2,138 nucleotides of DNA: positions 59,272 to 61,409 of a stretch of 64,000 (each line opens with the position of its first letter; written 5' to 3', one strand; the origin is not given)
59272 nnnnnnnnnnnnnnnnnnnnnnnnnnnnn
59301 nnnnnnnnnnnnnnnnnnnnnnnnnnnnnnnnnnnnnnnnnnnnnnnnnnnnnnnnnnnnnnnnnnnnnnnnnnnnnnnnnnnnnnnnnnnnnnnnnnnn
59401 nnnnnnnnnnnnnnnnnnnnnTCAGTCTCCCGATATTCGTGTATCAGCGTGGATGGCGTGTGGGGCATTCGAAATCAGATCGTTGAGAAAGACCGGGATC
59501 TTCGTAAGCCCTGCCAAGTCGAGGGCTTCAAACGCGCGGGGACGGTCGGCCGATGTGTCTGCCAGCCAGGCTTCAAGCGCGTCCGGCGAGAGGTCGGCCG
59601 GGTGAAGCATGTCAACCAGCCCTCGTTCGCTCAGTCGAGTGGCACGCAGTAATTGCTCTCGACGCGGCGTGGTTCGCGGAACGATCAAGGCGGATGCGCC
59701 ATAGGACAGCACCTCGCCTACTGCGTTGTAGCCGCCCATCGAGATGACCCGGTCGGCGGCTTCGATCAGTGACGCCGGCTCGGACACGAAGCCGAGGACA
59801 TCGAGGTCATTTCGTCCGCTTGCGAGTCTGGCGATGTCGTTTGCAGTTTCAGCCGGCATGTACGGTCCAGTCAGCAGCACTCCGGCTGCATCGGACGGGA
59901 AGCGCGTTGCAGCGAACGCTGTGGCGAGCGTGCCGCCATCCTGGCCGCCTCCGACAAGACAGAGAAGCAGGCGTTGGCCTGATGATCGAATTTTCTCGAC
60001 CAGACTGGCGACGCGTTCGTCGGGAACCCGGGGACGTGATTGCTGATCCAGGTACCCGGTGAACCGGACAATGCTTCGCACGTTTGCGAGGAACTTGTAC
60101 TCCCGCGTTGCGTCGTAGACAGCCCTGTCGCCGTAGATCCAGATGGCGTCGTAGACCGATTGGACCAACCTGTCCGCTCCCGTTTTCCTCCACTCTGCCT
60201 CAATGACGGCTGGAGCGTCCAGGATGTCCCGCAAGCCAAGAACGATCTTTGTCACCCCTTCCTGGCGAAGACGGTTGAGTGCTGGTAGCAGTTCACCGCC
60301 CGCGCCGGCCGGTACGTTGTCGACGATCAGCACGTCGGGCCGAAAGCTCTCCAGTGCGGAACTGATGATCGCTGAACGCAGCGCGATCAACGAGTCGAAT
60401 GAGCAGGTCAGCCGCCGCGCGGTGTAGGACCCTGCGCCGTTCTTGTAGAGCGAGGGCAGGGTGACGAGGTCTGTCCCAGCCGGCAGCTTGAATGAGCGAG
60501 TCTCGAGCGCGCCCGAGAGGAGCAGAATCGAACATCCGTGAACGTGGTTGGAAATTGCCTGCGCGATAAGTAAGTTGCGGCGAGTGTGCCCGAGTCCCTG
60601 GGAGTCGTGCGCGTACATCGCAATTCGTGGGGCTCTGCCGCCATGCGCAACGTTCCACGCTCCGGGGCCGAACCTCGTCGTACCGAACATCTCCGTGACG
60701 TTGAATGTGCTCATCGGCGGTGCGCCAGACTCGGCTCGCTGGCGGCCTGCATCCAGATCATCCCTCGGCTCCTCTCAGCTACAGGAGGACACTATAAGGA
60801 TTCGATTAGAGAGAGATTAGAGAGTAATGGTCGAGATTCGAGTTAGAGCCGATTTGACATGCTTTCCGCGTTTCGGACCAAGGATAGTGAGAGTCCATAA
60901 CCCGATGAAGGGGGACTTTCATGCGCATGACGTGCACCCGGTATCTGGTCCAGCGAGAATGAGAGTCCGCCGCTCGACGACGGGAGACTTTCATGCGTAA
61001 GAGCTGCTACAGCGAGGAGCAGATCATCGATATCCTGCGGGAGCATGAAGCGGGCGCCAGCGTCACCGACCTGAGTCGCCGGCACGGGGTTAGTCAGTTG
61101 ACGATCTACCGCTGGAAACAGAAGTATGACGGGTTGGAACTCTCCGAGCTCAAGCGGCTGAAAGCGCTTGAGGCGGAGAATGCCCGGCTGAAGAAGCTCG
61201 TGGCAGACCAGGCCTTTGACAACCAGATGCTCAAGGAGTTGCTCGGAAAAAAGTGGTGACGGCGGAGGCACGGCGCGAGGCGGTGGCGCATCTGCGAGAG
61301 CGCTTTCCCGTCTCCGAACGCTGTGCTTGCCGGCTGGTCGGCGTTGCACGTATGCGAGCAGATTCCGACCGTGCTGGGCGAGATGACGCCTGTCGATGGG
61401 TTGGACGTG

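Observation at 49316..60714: Second envelope module: three GT-B glycosyltransferases, an MsbA-type exporter and two kinase-fold proteins, co-directional with the acidic protein and the two-component system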

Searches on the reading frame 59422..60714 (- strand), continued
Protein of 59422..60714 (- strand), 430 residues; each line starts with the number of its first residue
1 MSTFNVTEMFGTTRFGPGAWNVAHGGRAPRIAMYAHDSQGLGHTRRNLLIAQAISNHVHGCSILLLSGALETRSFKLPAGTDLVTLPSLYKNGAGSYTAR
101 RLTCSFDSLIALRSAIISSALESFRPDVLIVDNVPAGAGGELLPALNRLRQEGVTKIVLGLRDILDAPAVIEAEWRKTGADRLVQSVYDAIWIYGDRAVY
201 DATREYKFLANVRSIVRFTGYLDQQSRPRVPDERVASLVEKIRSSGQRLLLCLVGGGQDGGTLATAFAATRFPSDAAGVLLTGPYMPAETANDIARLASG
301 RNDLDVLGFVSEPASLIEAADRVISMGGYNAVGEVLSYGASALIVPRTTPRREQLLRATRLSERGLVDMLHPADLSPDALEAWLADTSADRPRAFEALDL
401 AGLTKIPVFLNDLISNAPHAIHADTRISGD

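Call 84: search_dna_similar(query=window:59422-60714:-, collection=plasmids, mode=protein, max_evalue=1e-20, max_rows=60, rows=spread)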
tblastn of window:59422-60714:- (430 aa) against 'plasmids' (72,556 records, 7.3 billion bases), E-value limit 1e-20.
Records with a match: 274; places in all: 276; records where one place covers at least 80% of the query: 193.
Best place of each record, by identity: <60% 274.
By first word of the organism name: Rhizobium 143; Sinorhizobium 80; Escherichia 10; Ensifer 9; Azospirillum 7; Phyllobacterium 5; Sulfitobacter 4; Candidatus 4; Shinella 3; Tritonibacter 2; and 7 more.
By predicted mobility (MOB-suite, as given by PLSDB): non-mobilizable 140; mobilizable 96; conjugative 38.
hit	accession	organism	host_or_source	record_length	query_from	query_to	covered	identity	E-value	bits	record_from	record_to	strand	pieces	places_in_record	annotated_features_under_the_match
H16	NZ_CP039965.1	Pseudorhodobacter turbinis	single bacterial isolate,Turban shell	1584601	27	419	91%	40.4%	4e-77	268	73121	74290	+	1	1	record has no annotation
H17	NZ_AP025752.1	Escherichia sp. HH154_1D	Bos taurus,feces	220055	30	399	86%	42.2%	8e-80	276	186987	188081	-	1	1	glycosyl transferase family 28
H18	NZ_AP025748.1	Escherichia sp. HH091_1A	Bos taurus,feces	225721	30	399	86%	41.9%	2e-79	274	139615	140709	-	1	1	glycosyl transferase family 28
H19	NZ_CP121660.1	Sinorhizobium terangae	Desmanthus virgatus,cell culture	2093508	30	406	88%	38.4%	2e-56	207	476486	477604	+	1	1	none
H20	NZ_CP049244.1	Allorhizobium pseudoryzae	cell culture,soil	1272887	30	426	92%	35.0%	5e-52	195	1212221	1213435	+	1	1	none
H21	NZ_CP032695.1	Rhizobium jaguaris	Calliandra grandiflora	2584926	30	419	91%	35.1%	8e-56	206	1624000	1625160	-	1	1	none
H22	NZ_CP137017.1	Sinorhizobium fredii GR64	Phaseolus vulgaris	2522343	30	374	80%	39.4%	6e-56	206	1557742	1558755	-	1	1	record has no annotation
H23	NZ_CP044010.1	Rhizobium sp. BG6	Prosopis cineraria,pure bacterial ...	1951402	15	372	83%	37.8%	4e-54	201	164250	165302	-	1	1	none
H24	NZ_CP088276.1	Phyllobacterium sp. T1293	Melilotus albus,Cell culture,root nodule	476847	30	416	90%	34.4%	3e-53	198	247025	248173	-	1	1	glycosyltransferase family protein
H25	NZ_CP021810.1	Sinorhizobium meliloti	Medicago sativa,Single Cell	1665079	10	374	85%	36.2%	5e-53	198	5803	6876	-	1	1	none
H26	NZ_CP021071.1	Mesorhizobium sp. WSM1497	Biserrula pelecinus L.,cell ...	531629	30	414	90%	34.2%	9e-52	194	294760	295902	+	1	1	glycosyltransferase family protein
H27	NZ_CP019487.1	Sinorhizobium meliloti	alfalfa,single cell,nitrogen fixing ...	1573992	10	374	85%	36.0%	2e-52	196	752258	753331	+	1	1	none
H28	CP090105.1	Sinorhizobium meliloti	Medicago,Cell culture,Plant nodule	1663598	10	374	85%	36.0%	2e-52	196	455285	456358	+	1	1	glycosyltransferase family protein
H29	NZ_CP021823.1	Sinorhizobium meliloti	Medicago truncatula,Single Cell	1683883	10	374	85%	36.0%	2e-52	196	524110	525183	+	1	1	none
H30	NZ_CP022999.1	Rhizobium sp. 11515TR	Cell culture,agricultural soil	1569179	10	384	87%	34.8%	5e-53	198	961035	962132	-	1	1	none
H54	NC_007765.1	Rhizobium etli CFN 42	-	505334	15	372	83%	35.5%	3e-50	190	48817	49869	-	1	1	glycosyltransferase family protein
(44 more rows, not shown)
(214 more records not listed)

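Call 85: get_annotated_region(hit=H54, flank=9000)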
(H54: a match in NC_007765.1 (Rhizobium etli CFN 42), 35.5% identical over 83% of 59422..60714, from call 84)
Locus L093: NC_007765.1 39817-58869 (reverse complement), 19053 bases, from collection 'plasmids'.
description: Rhizobium etli CFN 42 plasmid p42e, complete sequence
organism: Rhizobium etli CFN 42 (NCBI taxid 347834)
taxonomy: Bacteria; Pseudomonadota; Alphaproteobacteria; Hyphomicrobiales; Rhizobiaceae; Rhizobium; Rhizobium etli; Rhizobium etli CFN 42
host: -; source: -; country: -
typing (MOB-suite, as given by PLSDB): non-mobilizable
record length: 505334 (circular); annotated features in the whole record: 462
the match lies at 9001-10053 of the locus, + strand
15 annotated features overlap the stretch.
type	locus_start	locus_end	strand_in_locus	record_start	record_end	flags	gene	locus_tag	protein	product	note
CDS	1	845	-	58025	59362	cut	-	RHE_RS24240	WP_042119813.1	nucleotide sugar dehydrogenase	-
CDS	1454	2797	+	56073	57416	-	-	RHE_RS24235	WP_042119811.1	adenylate/guanylate cyclase domain-containing protein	-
CDS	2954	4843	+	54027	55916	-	-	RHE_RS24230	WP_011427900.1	ABC transporter ATP-binding protein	-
CDS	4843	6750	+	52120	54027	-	-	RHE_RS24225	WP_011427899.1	ABC transporter substrate-binding protein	-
CDS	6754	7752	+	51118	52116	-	-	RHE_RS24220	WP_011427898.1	ABC transporter permease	GO:0055085 - transmembrane transport [Evidence IEA]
CDS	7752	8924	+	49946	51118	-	-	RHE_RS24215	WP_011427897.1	ABC transporter permease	-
CDS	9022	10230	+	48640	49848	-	-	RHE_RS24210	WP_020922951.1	glycosyltransferase family protein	-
CDS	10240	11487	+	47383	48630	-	-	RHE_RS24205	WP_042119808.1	glycosyltransferase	-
CDS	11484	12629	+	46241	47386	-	-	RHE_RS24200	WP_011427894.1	glycosyltransferase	-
CDS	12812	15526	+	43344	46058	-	-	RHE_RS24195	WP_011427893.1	ABC transporter ATP-binding protein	-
CDS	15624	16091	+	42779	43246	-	-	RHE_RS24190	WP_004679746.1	cyclic nucleotide-binding domain-containing protein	-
CDS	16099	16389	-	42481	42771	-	-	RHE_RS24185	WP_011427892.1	type II toxin-antitoxin system RelE/ParE family toxin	GO:0030541 - plasmid partitioning [Evidence IEA]; GO:0051290 - protein heterotetramerization [Evidence IEA]; GO:0009432 ...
CDS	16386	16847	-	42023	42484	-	-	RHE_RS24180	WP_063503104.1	hypothetical protein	-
CDS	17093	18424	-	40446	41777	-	-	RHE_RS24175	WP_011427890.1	MFS transporter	GO:0055085 - transmembrane transport [Evidence IEA]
CDS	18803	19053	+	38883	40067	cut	cyoA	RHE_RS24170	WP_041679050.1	ubiquinol oxidase subunit II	GO:0015990 - electron transport coupled proton transport [Evidence IEA]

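Call 86: get_annotated_region(hit=H28, flank=9000)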
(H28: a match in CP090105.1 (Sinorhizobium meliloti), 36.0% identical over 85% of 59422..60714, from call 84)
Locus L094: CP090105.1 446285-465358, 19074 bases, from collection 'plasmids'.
description: Sinorhizobium meliloti strain Ak57 plasmid pSymA, complete sequence
organism: Sinorhizobium meliloti (NCBI taxid 382)
taxonomy: Bacteria; Pseudomonadota; Alphaproteobacteria; Hyphomicrobiales; Rhizobiaceae; Sinorhizobium; Sinorhizobium meliloti
host: -; source: Medicago,Cell culture,Plant nodule; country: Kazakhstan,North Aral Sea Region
typing (MOB-suite, as given by PLSDB): mobilizable; relaxase MOBQ
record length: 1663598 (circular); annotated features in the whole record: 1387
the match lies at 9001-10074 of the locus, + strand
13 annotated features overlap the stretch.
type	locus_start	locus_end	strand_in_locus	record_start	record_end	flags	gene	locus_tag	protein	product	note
CDS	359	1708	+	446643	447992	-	-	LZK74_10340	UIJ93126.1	adenylate/guanylate cyclase domain-containing protein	-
CDS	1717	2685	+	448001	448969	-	-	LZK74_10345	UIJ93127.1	polysaccharide lyase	-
CDS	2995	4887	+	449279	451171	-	-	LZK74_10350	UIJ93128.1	ABC transporter ATP-binding protein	-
CDS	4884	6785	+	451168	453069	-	-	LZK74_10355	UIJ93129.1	ABC transporter substrate-binding protein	-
CDS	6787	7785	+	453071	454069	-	-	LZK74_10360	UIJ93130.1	ABC transporter permease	-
CDS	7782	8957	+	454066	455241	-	-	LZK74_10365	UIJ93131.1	ABC transporter permease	-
CDS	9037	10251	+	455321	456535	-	-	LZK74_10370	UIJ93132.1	glycosyltransferase family protein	-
CDS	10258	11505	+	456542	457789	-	-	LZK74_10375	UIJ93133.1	glycosyltransferase family 4 protein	-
CDS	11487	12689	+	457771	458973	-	-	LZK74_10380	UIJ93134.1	glycosyltransferase family protein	-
CDS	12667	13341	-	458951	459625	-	-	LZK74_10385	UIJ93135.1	class I SAM-dependent methyltransferase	-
CDS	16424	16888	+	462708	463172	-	-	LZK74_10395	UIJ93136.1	Crp/Fnr family transcriptional regulator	-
CDS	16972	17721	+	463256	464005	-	-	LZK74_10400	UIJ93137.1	FkbM family methyltransferase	-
CDS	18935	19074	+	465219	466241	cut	-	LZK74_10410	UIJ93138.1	ABC transporter substrate-binding protein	-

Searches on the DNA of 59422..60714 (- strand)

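Call 87: search_dna_similar(query=L094:9037-12689:+, collection=plasmids, mode=near, max_rows=60)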
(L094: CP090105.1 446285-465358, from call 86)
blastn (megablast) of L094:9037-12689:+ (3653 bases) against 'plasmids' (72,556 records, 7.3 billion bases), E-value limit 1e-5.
Records with a match: 215; places in all: 215; records where one place covers at least 80% of the query: 122.
Best place of each record, by identity: >=99% 19; 95-99% 32; 80-90% 12; 60-80% 152.
By first word of the organism name: Rhizobium 123; Sinorhizobium 79; Ensifer 9; Shinella 3; Phyllobacterium 1.
By predicted mobility (MOB-suite, as given by PLSDB): non-mobilizable 97; mobilizable 90; conjugative 28.
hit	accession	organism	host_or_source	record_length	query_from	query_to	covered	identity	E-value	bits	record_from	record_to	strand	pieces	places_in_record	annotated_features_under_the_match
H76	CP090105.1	Sinorhizobium meliloti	Medicago,Cell culture,Plant nodule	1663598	1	3653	100%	100.0%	0e+0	6746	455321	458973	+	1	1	glycosyltransferase family 4 protein | glycosyltransferase family protein (x2) | class I SAM-dependent methyltransferase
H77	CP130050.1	Sinorhizobium meliloti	Medicago,Cell culture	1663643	1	3653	100%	100.0%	0e+0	6746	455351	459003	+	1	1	glycosyltransferase family 4 protein | glycosyltransferase family protein (x2) | class I SAM-dependent methyltransferase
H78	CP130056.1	Sinorhizobium meliloti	Medicago,Cell culture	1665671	1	3653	100%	100.0%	0e+0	6741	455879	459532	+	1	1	glycosyltransferase family protein (x2) | class I SAM-dependent methyltransferase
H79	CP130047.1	Sinorhizobium meliloti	Medicago,Cell culture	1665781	1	3653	100%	99.9%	0e+0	6722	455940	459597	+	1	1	glycosyltransferase family 4 protein | class I SAM-dependent methyltransferase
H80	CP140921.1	Sinorhizobium meliloti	Medicago lupulina,whole organism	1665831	1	3653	100%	99.8%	0e+0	6713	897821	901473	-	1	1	glycosyltransferase family 4 protein | glycosyltransferase family protein (x2) | class I SAM-dependent methyltransferase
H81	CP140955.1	Sinorhizobium meliloti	Medicago lupulina,whole organism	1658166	1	3653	100%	99.8%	0e+0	6713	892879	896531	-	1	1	glycosyltransferase family 4 protein | glycosyltransferase family protein (x2) | class I SAM-dependent methyltransferase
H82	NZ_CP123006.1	Sinorhizobium meliloti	Medicago sativa,cell culture,nodules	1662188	1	3653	100%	99.8%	0e+0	6713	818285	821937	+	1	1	none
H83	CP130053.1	Sinorhizobium meliloti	Medicago,Cell culture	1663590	1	3653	100%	99.8%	0e+0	6711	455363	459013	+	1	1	glycosyltransferase family 4 protein | class I SAM-dependent methyltransferase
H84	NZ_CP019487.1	Sinorhizobium meliloti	alfalfa,single cell,nitrogen fixing ...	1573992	1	3653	100%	99.8%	0e+0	6708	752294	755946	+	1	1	none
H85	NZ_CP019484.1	Sinorhizobium meliloti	alfalfa,whole organism,alfalfa nodule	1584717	1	3653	100%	99.8%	0e+0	6708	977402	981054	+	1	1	none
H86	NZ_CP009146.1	Sinorhizobium meliloti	Medicago orbicularis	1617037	1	3653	100%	99.8%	0e+0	6708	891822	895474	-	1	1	none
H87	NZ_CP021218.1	Sinorhizobium meliloti RU11/001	-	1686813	1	3653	100%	99.8%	0e+0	6708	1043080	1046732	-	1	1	none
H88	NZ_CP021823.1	Sinorhizobium meliloti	Medicago truncatula,Single Cell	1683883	1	3653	100%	99.8%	0e+0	6708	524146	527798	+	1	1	none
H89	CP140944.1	Sinorhizobium meliloti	Medicago lupulina,whole organism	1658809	1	3653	100%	99.8%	0e+0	6708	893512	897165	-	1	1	glycosyltransferase family 4 protein | glycosyltransferase family protein | class I SAM-dependent methyltransferase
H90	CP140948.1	Sinorhizobium meliloti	Medicago lupulina,whole organism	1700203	1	3653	100%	99.8%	0e+0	6708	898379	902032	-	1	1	glycosyltransferase family 4 protein | glycosyltransferase family protein | class I SAM-dependent methyltransferase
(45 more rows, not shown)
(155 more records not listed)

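Call 91: search_dna_similar(query=L091:8998-17972:+, collection=ecoli_genomes, mode=near, max_rows=12)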
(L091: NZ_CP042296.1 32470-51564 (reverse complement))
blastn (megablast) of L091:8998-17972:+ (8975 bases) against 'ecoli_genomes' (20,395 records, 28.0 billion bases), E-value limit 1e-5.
Records with a match: 18; places in all: 18; records where one place covers at least 80% of the query: 18.
Genomes with a match: 18 of 5426; with a place that covers at least 80% of the query: 18. Places per genome that has any: lowest 1, median 1, highest 1. On chromosomes: 0 places; on plasmids: 18.
Best place of each record, by identity: >=99% 18.
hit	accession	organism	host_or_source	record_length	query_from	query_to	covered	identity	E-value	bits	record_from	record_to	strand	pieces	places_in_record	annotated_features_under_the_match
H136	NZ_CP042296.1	Escherichia coli strain RM9088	crow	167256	1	8975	100%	100.0%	0e+0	16574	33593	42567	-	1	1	ABC transporter ATP-binding protein | alginate export family protein | aminoglycoside phosphotransferase family protein | glycosyltransferase family 4 protein (x2) | glycosyltransferase family protein | and 1 other names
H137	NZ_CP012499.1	Escherichia coli strain GB089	ground beef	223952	1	8975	100%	99.9%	0e+0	16536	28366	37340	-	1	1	ABC transporter ATP-binding protein | aminoglycoside phosphotransferase family protein | glycosyltransferase family 4 protein (x2) | glycosyltransferase family protein | alginate export family protein | and 1 other names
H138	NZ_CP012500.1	Escherichia coli strain 09-00049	lettuce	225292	1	8975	100%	99.9%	0e+0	16536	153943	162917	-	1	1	ABC transporter ATP-binding protein | aminoglycoside phosphotransferase family protein | glycosyltransferase family 4 protein (x2) | glycosyltransferase family protein | alginate export family protein | and 1 other names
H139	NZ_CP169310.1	Escherichia coli strain MFDS1019527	cattle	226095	1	8975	100%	99.9%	0e+0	16536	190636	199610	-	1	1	ABC transporter ATP-binding protein | alginate export family protein | aminoglycoside phosphotransferase family protein | glycosyltransferase family 4 protein (x2) | glycosyltransferase family protein | and 1 other names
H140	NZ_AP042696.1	Escherichia coli strain OkiPb01715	bovine feces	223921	1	8975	100%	99.9%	0e+0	16536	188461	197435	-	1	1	ABC transporter ATP-binding protein | aminoglycoside phosphotransferase family protein | glycosyltransferase family 4 protein (x2) | glycosyltransferase family protein | alginate export family protein | and 1 other names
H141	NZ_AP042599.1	Escherichia coli strain OkiPb01701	bovine feces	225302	1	8975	100%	99.9%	0e+0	16536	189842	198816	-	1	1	ABC transporter ATP-binding protein | alginate export family protein | aminoglycoside phosphotransferase family protein | glycosyltransferase family 4 protein (x2) | glycosyltransferase family protein | and 1 other names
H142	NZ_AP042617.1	Escherichia coli strain OkiPb01703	bovine feces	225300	1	8975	100%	99.9%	0e+0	16536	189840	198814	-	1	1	ABC transporter ATP-binding protein | alginate export family protein | aminoglycoside phosphotransferase family protein | glycosyltransferase family 4 protein (x2) | glycosyltransferase family protein | and 1 other names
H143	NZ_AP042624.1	Escherichia coli strain OkiPb01704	bovine feces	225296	1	8975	100%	99.9%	0e+0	16536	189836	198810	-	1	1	ABC transporter ATP-binding protein | alginate export family protein | aminoglycoside phosphotransferase family protein | glycosyltransferase family 4 protein (x2) | glycosyltransferase family protein | and 1 other names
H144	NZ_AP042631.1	Escherichia coli strain OkiPb01705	bovine feces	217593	1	8975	100%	99.9%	0e+0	16536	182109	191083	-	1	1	ABC transporter ATP-binding protein | alginate export family protein | aminoglycoside phosphotransferase family protein | glycosyltransferase family 4 protein (x2) | glycosyltransferase family protein | and 1 other names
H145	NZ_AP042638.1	Escherichia coli strain OkiPb01706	bovine feces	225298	1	8975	100%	99.9%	0e+0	16536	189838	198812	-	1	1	ABC transporter ATP-binding protein | alginate export family protein | aminoglycoside phosphotransferase family protein | glycosyltransferase family 4 protein (x2) | glycosyltransferase family protein | and 1 other names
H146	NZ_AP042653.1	Escherichia coli strain OkiPb01708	bovine feces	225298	1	8975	100%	99.9%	0e+0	16536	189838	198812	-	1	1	ABC transporter ATP-binding protein | alginate export family protein | aminoglycoside phosphotransferase family protein | glycosyltransferase family 4 protein (x2) | glycosyltransferase family protein | and 1 other names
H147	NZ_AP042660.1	Escherichia coli strain OkiPb01709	bovine feces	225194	1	8975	100%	99.9%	0e+0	16536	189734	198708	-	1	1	ABC transporter ATP-binding protein | alginate export family protein | aminoglycoside phosphotransferase family protein | glycosyltransferase family 4 protein (x2) | glycosyltransferase family protein | and 1 other names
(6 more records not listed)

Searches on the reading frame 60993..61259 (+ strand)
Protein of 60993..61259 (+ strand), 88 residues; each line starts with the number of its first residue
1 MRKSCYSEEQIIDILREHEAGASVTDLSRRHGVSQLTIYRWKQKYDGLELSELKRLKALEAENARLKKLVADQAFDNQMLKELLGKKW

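Call 51: search_protein_families(library=pfam, proteins=[window:60993-61259:+], max_evalue=0.0001)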
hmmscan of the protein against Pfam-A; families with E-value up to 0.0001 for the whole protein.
window:60993-61259:+ (88 aa): 5 families
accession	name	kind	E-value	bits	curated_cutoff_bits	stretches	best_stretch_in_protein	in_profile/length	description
PF01527.26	HTH_Tnp_1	-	2.7e-21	76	24.1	1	2-71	2-75/75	Transposase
PF13384.12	HTH_23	-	8.4e-07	29.1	24.6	1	7-49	3-47/50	Homeodomain-like domain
PF13518.12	HTH_28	-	3.4e-06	27.5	25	1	14-46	5-37/52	Helix-turn-helix domain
PF13551.12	HTH_29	-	4.7e-05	23.8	28.1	1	13-56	3-47/64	Winged helix-turn helix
PF02796.21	HTH_7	-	8.6e-05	23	23.8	0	2-42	2-42/45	Helix-turn-helix domain of resolvase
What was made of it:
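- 60993..61259 (+): IS3-family OrfA (HTH_Tnp_1), flanking the block upstream. Pfam HTH_Tnp_1, 76 bits (call 51).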
